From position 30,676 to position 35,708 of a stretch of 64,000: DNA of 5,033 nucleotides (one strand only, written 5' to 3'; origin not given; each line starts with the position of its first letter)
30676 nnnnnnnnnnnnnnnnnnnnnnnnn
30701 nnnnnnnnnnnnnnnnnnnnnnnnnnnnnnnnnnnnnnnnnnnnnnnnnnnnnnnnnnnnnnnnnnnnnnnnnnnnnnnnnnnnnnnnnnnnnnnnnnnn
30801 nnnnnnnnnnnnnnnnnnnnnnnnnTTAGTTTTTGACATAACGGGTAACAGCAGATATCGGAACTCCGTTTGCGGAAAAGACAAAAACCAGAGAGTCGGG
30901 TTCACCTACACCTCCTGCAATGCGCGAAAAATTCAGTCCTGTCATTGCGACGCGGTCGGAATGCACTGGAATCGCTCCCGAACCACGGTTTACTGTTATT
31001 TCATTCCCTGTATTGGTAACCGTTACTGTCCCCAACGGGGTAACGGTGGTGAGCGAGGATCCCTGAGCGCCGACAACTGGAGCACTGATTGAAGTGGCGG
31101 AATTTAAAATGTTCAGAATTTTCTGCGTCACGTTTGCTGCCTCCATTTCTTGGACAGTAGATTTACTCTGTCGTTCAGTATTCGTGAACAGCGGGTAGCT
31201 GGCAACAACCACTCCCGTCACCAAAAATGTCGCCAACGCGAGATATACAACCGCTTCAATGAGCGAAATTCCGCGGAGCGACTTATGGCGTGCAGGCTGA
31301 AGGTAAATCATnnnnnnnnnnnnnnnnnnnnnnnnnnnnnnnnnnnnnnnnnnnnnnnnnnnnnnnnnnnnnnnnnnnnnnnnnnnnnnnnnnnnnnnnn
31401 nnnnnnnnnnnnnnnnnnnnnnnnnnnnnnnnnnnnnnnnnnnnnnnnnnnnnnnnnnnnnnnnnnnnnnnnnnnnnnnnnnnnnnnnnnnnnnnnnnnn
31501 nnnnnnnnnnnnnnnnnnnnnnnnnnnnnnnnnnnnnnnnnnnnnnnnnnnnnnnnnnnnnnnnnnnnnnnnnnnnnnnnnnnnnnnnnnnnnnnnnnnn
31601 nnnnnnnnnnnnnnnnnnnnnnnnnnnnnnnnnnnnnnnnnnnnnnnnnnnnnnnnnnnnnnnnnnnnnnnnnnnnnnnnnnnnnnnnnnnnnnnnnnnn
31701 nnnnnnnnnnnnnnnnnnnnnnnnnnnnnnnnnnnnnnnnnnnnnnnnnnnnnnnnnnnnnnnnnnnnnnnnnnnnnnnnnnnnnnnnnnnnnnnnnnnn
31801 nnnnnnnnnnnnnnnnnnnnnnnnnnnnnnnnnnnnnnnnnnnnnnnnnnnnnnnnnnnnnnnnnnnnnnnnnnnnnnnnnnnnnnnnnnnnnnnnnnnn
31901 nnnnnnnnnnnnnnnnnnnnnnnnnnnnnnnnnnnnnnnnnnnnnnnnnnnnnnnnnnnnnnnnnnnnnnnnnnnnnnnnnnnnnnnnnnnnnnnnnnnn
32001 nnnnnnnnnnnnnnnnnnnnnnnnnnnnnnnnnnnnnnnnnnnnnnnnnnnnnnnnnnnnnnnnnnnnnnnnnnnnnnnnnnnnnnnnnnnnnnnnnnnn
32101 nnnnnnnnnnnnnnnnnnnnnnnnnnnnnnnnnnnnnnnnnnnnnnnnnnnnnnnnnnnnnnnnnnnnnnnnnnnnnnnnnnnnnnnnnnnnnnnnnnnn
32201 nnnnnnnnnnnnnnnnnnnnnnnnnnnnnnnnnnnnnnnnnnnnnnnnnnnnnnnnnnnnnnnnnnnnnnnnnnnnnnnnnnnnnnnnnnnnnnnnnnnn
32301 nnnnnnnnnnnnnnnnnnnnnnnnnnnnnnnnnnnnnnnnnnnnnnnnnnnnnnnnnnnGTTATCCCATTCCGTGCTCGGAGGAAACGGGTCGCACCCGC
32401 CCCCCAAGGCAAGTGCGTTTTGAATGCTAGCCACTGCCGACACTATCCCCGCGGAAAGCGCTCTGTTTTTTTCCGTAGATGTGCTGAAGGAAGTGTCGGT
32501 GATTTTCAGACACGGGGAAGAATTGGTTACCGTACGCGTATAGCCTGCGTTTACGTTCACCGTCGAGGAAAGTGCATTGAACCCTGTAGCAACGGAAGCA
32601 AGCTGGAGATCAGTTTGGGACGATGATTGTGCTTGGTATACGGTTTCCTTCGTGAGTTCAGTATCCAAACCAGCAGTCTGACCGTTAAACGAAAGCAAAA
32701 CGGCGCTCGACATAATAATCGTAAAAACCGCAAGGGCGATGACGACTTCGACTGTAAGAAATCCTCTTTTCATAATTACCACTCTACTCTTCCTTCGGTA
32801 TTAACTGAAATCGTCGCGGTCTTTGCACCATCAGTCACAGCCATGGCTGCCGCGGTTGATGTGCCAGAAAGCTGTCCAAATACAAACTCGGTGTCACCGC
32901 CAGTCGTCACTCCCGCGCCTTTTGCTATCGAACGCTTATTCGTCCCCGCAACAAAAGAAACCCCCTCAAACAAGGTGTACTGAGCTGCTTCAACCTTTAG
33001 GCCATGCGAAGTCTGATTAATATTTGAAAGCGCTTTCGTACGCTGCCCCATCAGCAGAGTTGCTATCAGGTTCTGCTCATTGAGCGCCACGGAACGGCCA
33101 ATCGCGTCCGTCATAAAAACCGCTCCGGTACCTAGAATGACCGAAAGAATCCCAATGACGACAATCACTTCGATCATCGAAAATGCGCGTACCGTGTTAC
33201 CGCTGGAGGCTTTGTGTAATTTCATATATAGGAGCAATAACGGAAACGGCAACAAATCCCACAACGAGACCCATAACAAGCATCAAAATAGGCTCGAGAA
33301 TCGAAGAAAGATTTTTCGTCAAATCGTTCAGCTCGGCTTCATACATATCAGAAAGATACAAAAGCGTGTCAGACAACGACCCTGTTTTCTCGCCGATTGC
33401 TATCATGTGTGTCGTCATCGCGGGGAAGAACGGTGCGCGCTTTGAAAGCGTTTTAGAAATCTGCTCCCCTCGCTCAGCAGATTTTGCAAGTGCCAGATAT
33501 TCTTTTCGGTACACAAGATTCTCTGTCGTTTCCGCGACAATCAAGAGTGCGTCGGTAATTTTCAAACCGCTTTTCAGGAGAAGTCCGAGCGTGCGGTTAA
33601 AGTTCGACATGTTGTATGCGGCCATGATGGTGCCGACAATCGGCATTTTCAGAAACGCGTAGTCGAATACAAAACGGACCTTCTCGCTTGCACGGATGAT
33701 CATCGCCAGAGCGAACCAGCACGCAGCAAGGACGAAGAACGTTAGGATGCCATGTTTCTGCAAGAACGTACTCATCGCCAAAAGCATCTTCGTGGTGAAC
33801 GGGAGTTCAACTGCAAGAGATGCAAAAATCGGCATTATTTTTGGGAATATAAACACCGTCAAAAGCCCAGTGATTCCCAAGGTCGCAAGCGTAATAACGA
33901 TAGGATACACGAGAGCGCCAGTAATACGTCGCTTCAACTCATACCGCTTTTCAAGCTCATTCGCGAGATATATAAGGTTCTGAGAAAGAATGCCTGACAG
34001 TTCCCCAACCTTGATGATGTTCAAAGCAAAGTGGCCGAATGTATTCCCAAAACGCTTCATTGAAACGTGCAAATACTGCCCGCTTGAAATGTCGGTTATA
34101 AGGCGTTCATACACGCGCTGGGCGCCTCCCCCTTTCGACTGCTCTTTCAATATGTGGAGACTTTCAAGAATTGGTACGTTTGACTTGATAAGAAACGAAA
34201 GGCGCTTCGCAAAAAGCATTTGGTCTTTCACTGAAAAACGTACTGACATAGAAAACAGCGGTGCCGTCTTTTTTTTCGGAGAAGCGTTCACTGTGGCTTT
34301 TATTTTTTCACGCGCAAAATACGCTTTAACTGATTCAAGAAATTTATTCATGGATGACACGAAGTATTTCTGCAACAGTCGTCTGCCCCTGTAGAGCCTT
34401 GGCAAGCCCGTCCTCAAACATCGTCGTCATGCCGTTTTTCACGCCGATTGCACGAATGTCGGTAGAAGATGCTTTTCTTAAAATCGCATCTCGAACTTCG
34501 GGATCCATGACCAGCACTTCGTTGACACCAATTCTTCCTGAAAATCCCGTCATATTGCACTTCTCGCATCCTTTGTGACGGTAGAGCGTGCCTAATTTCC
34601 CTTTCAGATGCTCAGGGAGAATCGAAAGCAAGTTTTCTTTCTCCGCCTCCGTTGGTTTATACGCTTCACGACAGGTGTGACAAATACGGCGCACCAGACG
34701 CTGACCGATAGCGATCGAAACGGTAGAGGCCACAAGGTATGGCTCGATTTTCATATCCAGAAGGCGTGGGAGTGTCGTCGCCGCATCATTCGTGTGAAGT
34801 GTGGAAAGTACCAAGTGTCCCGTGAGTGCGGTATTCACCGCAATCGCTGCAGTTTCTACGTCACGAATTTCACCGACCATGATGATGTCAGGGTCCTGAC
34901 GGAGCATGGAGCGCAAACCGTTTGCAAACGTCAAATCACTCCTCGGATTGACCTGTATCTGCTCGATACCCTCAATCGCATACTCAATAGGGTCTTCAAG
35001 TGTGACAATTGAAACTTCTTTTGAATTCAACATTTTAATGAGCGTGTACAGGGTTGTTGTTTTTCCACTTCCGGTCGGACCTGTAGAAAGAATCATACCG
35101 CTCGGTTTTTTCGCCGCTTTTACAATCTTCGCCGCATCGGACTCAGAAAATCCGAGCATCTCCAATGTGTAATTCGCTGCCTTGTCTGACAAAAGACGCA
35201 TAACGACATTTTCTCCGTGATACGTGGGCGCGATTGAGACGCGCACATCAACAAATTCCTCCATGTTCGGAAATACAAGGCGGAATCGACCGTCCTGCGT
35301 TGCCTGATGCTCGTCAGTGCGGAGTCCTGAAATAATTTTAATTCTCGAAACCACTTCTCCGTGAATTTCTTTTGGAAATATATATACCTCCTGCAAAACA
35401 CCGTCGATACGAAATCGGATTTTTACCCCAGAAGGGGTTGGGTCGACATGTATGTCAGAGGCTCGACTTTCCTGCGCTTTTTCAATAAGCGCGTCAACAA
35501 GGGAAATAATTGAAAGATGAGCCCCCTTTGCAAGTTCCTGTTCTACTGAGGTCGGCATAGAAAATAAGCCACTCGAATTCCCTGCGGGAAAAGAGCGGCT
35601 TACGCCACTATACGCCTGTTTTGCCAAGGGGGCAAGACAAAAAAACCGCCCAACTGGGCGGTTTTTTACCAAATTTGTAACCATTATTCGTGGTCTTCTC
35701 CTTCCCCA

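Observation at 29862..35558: Compact type IV pilus locus with a pseudopilin fused to an LVIVD beta-propeller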

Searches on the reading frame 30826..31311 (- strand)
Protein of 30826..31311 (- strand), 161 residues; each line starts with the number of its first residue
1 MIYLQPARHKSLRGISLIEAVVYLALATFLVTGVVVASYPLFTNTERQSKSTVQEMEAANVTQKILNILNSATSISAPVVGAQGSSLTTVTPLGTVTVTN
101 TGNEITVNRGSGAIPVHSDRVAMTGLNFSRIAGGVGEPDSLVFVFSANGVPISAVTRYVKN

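Call 3: search_protein_families(library=pfam, proteins=[window:30826-31311:-], max_evalue=1)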
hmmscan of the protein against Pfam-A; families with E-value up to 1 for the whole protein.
window:30826-31311:- (161 aa): 2 families
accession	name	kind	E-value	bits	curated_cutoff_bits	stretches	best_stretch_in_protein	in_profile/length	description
PF07963.17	N_methyl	-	0.023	14.7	21.2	1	13-34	5-26/27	Prokaryotic N-terminal methylation motif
PF02453.23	Reticulon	-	0.026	14.9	31.8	1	14-80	31-98/157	Reticulon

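Call 4: search_protein_families(library=ncbifam, proteins=[window:30826-31311:-], max_evalue=1)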
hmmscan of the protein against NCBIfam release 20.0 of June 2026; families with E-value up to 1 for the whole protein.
window:30826-31311:- (161 aa): 2 families
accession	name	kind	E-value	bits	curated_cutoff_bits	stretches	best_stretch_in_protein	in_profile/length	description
NF038051.2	MamC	equivalog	0.0052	17.1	100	1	34-112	18-94/97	magnetosome protein MamC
NF041013.1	T4P_ComGE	equivalog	0.064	13.4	49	1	10-64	1-51/83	competence type IV pilus minor pilin ComGE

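Call 53: search_solved_structures(query=A4, max_evalue=10)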
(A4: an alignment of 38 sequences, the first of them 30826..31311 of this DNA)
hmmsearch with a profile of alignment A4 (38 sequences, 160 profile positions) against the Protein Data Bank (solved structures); distinct sequences matched with E-value up to 10: 17.
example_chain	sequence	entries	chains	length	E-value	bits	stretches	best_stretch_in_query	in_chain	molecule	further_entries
7tgg_A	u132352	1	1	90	0.00076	22.6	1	3-37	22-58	Geopilin domain 1 protein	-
9egp_A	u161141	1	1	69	0.001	22.2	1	3-31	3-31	Geopilin domain 1 protein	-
8qad_A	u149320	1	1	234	0.028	17.5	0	47-71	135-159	sc-apCC-6-LLIA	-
9laa_A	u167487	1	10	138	0.042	16.9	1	5-31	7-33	Type IV pilin protein PilA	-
6xxe_A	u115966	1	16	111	0.19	14.8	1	11-111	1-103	Uncharacterized protein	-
2m7g_A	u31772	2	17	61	0.89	12.6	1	11-39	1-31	Geopilin domain 1 protein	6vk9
9lab_B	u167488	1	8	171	0.91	12.6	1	6-28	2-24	MSHA major pilin subunit MshA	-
8qqj_J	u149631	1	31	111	1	12.4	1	11-110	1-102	Type IV narrow pilus major component PilA5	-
8uhf_A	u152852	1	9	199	1.1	12.3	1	11-47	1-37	Toxin co-regulated pilin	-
2hi2_A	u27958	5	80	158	1.5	11.9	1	11-49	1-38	Fimbrial protein | PilA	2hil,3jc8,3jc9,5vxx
8p3b_A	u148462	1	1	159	1.6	11.8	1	11-49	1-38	Fimbrial protein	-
1ay2_A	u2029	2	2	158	1.8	11.6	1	11-49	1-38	TYPE 4 PILIN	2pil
5kua_A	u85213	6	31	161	2.5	11.2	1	11-49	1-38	pilin | Neisseria meningitidis PilE variant SB-GATDH | Neisseria meningitidis PilE, SB-DATDH variant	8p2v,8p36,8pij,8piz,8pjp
6ics_O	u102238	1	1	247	3.4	10.7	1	65-125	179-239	Outer surface protein A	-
9cds_C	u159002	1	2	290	5.3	10.1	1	75-125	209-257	Outer surface protein A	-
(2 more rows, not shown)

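Call 56: search_protein_families(library=pfam, alignment_id=A4, max_evalue=0.1)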
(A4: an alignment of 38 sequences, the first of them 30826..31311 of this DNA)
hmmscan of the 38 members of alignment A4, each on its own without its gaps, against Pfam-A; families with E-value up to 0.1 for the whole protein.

A. member 1, window:30826-31311:- (161 aa): 2 families
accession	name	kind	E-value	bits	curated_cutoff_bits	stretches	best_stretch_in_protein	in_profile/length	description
PF07963.17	N_methyl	-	0.023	14.7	21.2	1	13-34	5-26/27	Prokaryotic N-terminal methylation motif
PF02453.23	Reticulon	-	0.026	14.9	31.8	1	14-80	31-98/157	Reticulon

B. families by the number of members that match (of 38 scanned): 19 families
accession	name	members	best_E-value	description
PF07963.17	N_methyl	37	1.9e-07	Prokaryotic N-terminal methylation motif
PF03419.18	Peptidase_U4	2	0.012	Sporulation factor SpoIIGA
PF05568.16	ASFV_J13L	2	0.013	African swine fever virus J13L protein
PF02453.23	Reticulon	2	0.026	Reticulon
PF19506.4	DUF6040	1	0.0019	Family of unknown function (DUF6040)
PF19376.4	DUF5951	1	0.0077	Family of unknown function (DUF5951)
PF23369.1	Vp25_capsid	1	0.0077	Capsid protein Vp25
PF24978.1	Death_Lrrd1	1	0.0082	Lrrd1 death domain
PF23982.2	XM1_gp53_minor_capsid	1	0.014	XM1 gp53 minor capsid protein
PF06182.17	ABC2_membrane_6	1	0.031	ABC-2 family transporter protein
PF03579.19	SHP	1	0.032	Small hydrophobic protein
PF22865.1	MgtS-like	1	0.032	Small protein MgtS-like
PF13150.11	TraL_transposon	1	0.046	Conjugative transposon protein TraL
PF23148.1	Gp77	1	0.05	Podophage GP4 fiber-tail adaptor protein gp77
PF17693.6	DUF5539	1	0.057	Family of unknown function (DUF5539)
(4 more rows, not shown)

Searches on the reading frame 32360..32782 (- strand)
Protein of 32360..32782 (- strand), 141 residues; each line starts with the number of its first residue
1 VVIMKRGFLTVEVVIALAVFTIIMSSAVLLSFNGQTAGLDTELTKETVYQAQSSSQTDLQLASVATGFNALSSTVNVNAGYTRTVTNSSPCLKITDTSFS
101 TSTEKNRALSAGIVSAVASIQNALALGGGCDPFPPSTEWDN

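Call 68: search_protein_representatives(protein=window:32360-32782:-)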
Query: 141 residues. Proteins with E-value up to 0.001 (for the whole library): 180; up to 1e-10: 39; up to 1e-30: 1. The best 150 are listed.
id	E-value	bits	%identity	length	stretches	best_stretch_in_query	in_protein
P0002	3.2e-43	163.0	58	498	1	5-141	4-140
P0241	1.7e-27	112.3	50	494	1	5-141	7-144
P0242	1.6e-21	93.0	46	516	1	3-140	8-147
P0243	5.4e-21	91.3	43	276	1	6-141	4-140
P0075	5.8e-21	91.2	44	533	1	3-139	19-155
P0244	1.0e-19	87.2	38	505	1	5-140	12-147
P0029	1.0e-18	84.0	39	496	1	5-140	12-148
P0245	7.6e-18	81.1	44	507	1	4-141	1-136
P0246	2.5e-17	79.5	41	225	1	4-141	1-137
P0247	1.0e-16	77.5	39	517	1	7-141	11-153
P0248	1.2e-16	77.2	38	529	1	6-140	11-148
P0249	1.5e-16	77.0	40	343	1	5-140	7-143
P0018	2.2e-16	76.4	40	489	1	6-140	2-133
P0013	3.7e-16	75.7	36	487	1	5-141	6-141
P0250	5.9e-16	75.0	38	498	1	5-141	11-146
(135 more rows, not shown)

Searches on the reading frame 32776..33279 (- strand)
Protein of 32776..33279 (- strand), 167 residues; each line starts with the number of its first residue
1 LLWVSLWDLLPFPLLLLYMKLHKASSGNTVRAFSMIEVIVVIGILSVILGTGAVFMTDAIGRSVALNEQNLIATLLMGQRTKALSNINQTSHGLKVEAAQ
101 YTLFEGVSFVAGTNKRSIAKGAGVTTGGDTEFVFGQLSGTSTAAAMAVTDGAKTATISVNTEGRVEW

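Call 3: search_protein_families(library=pfam, proteins=[window:32776-33279:-], max_evalue=1)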
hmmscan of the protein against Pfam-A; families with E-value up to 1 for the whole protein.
window:32776-33279:- (167 aa): 1 family
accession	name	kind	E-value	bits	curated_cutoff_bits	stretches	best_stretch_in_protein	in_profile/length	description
PF07963.17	N_methyl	-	0.00025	20.9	21.2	1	30-50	4-24/27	Prokaryotic N-terminal methylation motif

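Call 4: search_protein_families(library=ncbifam, proteins=[window:32776-33279:-], max_evalue=1)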
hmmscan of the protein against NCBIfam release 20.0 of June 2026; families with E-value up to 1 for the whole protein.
window:32776-33279:- (167 aa): 5 families
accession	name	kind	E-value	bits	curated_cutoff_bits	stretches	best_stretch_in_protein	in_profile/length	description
TIGR02532.1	IV_pilin_GFxxxE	domain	0.00052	19.7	16.3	1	31-50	2-21/24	prepilin-type N-terminal cleavage/methylation domain-containing protein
TIGR01708.2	typeII_sec_gspH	equivalog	0.077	13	80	1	32-103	3-72/169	type II secretion system minor pseudopilin GspH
NF040982.1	ComGD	equivalog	0.094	13.1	70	1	31-156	2-126/139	competence type IV pilus minor pilin ComGD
NF041013.1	T4P_ComGE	equivalog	0.1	12.7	49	1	29-49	2-22/83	competence type IV pilus minor pilin ComGE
NF007800.0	PRK10506.1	equivalog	0.1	12.4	158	1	28-86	6-64/163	prepilin peptidase-dependent protein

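Call 54: search_solved_structures(query=A5, max_evalue=10)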
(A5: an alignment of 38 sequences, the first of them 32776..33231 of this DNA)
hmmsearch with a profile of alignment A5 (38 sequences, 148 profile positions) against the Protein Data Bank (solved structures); distinct sequences matched with E-value up to 10: 23.
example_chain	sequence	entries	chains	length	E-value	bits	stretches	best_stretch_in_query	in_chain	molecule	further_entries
9egp_A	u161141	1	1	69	1.6e-06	31.2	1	4-46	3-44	Geopilin domain 1 protein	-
7tgg_A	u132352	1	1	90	3.3e-06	30.2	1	3-62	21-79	Geopilin domain 1 protein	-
9laa_A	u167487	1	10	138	2.7e-05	27.2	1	5-35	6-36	Type IV pilin protein PilA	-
6gv9_A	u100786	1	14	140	0.00091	22.2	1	12-46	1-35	Prepilin peptidase-dependent protein D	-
2m7g_A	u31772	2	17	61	0.0011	22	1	12-62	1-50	Geopilin domain 1 protein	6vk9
3sok_A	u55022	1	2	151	0.0015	21.5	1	12-44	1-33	Fimbrial protein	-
8tj2_C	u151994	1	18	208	0.002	21.1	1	12-60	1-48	Type IV major pilin protein PilA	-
5kua_A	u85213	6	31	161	0.002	21.1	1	12-44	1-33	pilin | Neisseria meningitidis PilE variant SB-GATDH | Neisseria meningitidis PilE, SB-DATDH variant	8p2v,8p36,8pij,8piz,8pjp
8p3b_A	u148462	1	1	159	0.0022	21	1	12-44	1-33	Fimbrial protein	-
2hi2_A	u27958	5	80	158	0.0028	20.6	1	12-44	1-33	Fimbrial protein | PilA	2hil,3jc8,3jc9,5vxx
1ay2_A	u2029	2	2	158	0.0029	20.6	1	12-44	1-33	TYPE 4 PILIN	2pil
8tum_e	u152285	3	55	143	0.0038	20.2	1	12-122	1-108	Type IV major pilin protein PilA | Pilin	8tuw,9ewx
8pfb_G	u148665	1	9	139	0.004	20.1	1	12-56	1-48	Type IV pilin PilE1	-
1oqw_A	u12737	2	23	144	0.0079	19.2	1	12-49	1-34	Fimbrial protein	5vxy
9lab_B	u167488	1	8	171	0.02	17.9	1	7-31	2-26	MSHA major pilin subunit MshA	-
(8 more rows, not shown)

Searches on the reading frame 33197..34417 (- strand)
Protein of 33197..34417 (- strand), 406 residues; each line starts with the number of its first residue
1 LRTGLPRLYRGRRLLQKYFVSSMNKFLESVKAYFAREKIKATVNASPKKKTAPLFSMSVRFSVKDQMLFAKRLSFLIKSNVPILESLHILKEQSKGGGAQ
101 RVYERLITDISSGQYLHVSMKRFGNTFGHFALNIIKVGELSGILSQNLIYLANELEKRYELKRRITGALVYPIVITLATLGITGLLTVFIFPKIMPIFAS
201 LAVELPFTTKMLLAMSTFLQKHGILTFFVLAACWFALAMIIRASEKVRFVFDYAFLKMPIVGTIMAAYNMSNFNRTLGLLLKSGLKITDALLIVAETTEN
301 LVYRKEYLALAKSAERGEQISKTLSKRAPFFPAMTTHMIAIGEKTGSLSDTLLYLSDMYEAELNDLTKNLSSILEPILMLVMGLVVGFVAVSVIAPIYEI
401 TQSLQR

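Call 3: search_protein_families(library=pfam, proteins=[window:33197-34417:-], max_evalue=1)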
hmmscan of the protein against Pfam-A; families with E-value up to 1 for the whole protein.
window:33197-34417:- (406 aa): 1 family
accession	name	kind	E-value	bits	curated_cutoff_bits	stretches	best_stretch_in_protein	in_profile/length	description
PF00482.28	T2SSF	-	1.5e-50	170.8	25.2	2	275-396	3-125/125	Type II secretion system (T2SS), protein F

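Call 4: search_protein_families(library=ncbifam, proteins=[window:33197-34417:-], max_evalue=1)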
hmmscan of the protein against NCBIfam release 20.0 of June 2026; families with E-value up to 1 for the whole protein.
window:33197-34417:- (406 aa): 6 families
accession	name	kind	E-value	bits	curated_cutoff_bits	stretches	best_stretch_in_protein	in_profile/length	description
TIGR02120.1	GspF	equivalog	1.1e-78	265.3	424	1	44-403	43-400/401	type II secretion system inner membrane protein GspF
NF052607.1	T4PiliAsmPilCThrm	equivalog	6.2e-67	226.4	700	1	62-404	64-404/406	type IV pilus assembly protein PilC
NF007861.0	PRK10573.1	equivalog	3.5e-59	200.9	401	1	62-404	57-398/401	protein transport protein HofC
NF052606.1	T4PiliAsmPilCMyx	equivalog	4.1e-58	197.2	700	1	61-404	77-418/419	type IV pilus assembly protein PilC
NF047826.1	T3SSXpsF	equivalog_domain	3.3e-48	164.5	650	1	59-403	61-403/405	type II secretion system protein XpsF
NF041012.2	T4P_ComGB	equivalog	2.6e-37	128.9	240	1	64-400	1-330/332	competence type IV pilus assembly protein ComGB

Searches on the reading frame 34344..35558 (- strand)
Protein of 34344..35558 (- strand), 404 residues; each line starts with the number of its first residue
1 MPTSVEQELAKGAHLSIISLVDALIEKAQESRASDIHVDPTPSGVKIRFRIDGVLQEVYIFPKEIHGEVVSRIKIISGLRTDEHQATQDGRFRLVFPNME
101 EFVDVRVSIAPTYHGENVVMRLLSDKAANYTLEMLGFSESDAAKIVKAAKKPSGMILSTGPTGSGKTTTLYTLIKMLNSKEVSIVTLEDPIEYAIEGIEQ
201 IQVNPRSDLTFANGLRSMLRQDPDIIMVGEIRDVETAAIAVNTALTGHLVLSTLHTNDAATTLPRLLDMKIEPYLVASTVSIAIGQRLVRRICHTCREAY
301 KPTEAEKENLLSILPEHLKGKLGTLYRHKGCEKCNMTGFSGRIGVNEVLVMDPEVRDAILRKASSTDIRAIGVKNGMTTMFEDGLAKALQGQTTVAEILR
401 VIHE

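Call 3: search_protein_families(library=pfam, proteins=[window:34344-35558:-], max_evalue=1)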
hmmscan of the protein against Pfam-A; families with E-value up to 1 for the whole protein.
window:34344-35558:- (404 aa): 23 families
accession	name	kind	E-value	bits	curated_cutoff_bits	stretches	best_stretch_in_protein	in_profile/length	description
PF00437.27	T2SSE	-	4.1e-122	407.9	24.9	1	16-400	7-370/370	Type II/IV secretion system protein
PF13173.12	AAA_14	-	0.00071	20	27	1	156-243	5-83/129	AAA domain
PF13401.12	AAA_22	-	0.0012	19.6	27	1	153-187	5-41/130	AAA domain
PF25199.1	nSTAND_NTPase5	-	0.0013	19.1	34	1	147-202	35-91/145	Novel STAND NTPase 5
PF20720.3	nSTAND3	-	0.0018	18.4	27.2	1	141-190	5-54/155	Novel STAND NTPase 3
PF13604.12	AAA_30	-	0.0068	16.6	27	1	144-185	9-50/191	AAA domain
PF13086.12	AAA_11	-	0.0092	16.2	27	1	139-180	4-44/257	AAA domain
PF03266.21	NTPase_1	-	0.0096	16.2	23.9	1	156-184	2-30/168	NTPase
PF07499.19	RuvA_C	-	0.011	16.6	24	1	131-152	9-30/47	RuvA, C-terminal domain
PF04851.21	ResIII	-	0.014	15.7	22.5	1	145-182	15-52/164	Type III restriction enzyme, res subunit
PF13245.12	AAA_19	-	0.015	15.9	25.1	1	145-181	4-39/134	AAA domain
PF12775.13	AAA_7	-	0.019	15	25.8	1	154-186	34-66/181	P-loop containing dynein motor region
PF00005.33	ABC_tran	-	0.023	15.7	25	1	159-198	17-52/137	ABC transporter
PF13555.12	AAA_29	-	0.026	14.7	27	1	151-177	20-46/61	P-loop containing region of AAA domain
PF01580.24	FtsK_SpoIIIE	-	0.028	14.3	24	1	137-177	24-63/221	FtsK/SpoIIIE family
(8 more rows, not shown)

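Call 4: search_protein_families(library=ncbifam, proteins=[window:34344-35558:-], max_evalue=1)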
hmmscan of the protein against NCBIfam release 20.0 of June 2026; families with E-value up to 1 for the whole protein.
window:34344-35558:- (404 aa): 40 families (the best 25 are shown)
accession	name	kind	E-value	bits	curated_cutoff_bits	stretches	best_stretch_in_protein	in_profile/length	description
TIGR02533.1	type_II_gspE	equivalog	3.1e-150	501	630.25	1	14-401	106-485/486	type II secretion system ATPase GspE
TIGR02538.1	type_IV_pilB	equivalog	3.6e-140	468.3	675.65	1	16-402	180-562/564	type IV-A pilus assembly ATPase PilB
NF053534.1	T4PilAsmATPsTfpB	equivalog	4.5e-122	408.4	850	1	16-402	200-582/584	type IV pilus assembly ATPase TfpB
NF007755.0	PRK10436.1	equivalog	8.3e-122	407.2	617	1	9-402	77-459/465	type II secretion system protein GspE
NF041000.1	ATPase_ComGA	equivalog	1.1e-73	247.5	300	1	23-290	2-266/267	competence type IV pilus ATPase ComGA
TIGR01420.1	pilT_fam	subfamily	1.4e-54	185.7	319.1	2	22-269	3-242/343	PilT/PilU family type 4a pilus ATPase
TIGR02525.1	plasmid_TraJ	equivalog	1.6e-25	89.9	368.3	1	146-270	142-273/372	plasmid transfer ATPase TraJ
TIGR02524.1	dot_icm_DotB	equivalog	7.7e-25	87.8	463.3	1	142-280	123-270/358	Dot/Icm type IV secretion system ATPase DotB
NF058587.1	archaellum_moto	equivalog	3e-16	59.3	550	1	156-293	278-421/527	archaellum flagellar ATPase motor FlaI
TIGR03819.1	heli_sec_ATPase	hypoth_equivalog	2.4e-14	53.3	373.15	1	70-266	100-297/340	TadA family conjugal transfer-associated ATPase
TIGR02782.1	TrbB_P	equivalog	3.5e-14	52.8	304.55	1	148-269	131-255/303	P-type conjugative transfer ATPase TrbB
TIGR02788.1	VirB11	equivalog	1.2e-13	50.8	249.95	1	141-271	132-267/308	P-type DNA transfer ATPase VirB11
NF010469.0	PRK13894.1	subfamily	3.6e-12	46.3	508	1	143-267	139-265/320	conjugal transfer ATPase TrbB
NF010407.0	PRK13833.1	subfamily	4.7e-12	46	499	1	138-272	130-265/323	conjugal transfer protein TrbB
NF010425.0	PRK13851.1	equivalog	7.2e-10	38.2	461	1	137-267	146-281/344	type IV secretion system protein VirB11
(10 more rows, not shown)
